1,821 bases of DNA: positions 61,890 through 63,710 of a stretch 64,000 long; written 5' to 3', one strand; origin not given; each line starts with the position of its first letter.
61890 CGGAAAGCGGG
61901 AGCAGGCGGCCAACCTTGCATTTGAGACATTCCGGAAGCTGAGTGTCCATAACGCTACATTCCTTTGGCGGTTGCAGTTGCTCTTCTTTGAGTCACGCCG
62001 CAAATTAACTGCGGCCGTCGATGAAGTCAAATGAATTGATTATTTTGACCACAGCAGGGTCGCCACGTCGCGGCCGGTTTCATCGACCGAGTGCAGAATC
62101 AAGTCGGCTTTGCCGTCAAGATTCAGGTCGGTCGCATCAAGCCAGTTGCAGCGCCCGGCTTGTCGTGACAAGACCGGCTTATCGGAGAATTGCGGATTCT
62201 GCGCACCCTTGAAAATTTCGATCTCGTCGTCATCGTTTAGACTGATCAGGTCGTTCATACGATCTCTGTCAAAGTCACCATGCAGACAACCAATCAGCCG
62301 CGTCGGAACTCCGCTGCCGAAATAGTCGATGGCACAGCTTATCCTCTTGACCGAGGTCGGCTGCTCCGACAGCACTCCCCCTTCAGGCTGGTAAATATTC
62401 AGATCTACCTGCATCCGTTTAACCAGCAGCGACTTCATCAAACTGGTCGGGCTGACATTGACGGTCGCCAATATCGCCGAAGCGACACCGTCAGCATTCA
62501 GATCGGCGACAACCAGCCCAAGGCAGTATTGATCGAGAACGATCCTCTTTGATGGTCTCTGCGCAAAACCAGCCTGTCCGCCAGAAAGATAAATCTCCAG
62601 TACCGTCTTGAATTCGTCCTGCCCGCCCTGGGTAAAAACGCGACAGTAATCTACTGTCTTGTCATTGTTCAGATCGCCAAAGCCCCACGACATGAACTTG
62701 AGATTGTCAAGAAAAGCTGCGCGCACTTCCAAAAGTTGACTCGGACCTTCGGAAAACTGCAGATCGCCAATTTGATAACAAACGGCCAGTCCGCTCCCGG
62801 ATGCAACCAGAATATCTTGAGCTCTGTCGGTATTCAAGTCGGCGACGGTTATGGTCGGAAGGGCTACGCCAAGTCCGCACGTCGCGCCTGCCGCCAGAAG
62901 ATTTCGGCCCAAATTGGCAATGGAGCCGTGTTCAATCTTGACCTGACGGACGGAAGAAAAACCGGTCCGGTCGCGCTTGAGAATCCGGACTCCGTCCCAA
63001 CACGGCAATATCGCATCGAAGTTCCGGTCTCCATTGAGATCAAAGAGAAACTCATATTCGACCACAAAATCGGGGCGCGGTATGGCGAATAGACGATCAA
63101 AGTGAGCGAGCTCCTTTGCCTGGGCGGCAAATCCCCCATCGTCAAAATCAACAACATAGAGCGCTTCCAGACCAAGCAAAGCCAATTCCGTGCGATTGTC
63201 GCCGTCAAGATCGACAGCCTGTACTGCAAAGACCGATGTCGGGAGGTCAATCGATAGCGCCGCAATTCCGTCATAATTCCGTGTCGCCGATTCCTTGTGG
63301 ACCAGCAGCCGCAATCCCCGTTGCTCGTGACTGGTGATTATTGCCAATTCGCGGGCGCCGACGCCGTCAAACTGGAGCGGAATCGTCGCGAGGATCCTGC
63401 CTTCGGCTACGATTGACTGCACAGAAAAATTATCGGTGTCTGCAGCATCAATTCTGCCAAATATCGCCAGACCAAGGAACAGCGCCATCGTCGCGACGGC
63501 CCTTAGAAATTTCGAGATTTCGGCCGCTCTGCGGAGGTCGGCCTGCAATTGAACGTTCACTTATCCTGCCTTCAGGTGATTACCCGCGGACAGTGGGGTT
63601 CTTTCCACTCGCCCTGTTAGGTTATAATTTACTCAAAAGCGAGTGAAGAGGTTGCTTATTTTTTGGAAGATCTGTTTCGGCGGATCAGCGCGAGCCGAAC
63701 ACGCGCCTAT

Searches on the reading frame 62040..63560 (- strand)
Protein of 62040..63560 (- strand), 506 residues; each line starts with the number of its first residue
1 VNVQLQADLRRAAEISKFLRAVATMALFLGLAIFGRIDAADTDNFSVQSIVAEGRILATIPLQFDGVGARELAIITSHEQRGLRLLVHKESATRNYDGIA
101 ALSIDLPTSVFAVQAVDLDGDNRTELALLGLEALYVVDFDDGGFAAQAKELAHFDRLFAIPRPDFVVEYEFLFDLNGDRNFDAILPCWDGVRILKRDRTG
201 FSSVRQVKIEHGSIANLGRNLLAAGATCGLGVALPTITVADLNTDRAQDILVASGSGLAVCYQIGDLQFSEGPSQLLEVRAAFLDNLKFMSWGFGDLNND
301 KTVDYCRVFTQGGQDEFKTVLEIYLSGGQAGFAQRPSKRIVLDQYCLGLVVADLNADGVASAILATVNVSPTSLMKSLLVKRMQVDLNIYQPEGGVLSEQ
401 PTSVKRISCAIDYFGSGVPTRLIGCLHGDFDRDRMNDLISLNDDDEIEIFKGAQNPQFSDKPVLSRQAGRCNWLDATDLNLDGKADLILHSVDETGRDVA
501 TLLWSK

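Call 25: search_protein_families(library=pfam, proteins=[window:62040-63560:-], max_evalue=0.01)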
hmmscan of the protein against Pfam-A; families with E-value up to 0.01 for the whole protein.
window:62040-63560:- (506 aa): 1 family
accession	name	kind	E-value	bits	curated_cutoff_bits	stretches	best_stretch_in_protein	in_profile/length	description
PF13517.12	FG-GAP_3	-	8.7e-22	77.9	26.9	2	429-488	1-60/61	FG-GAP-like repeat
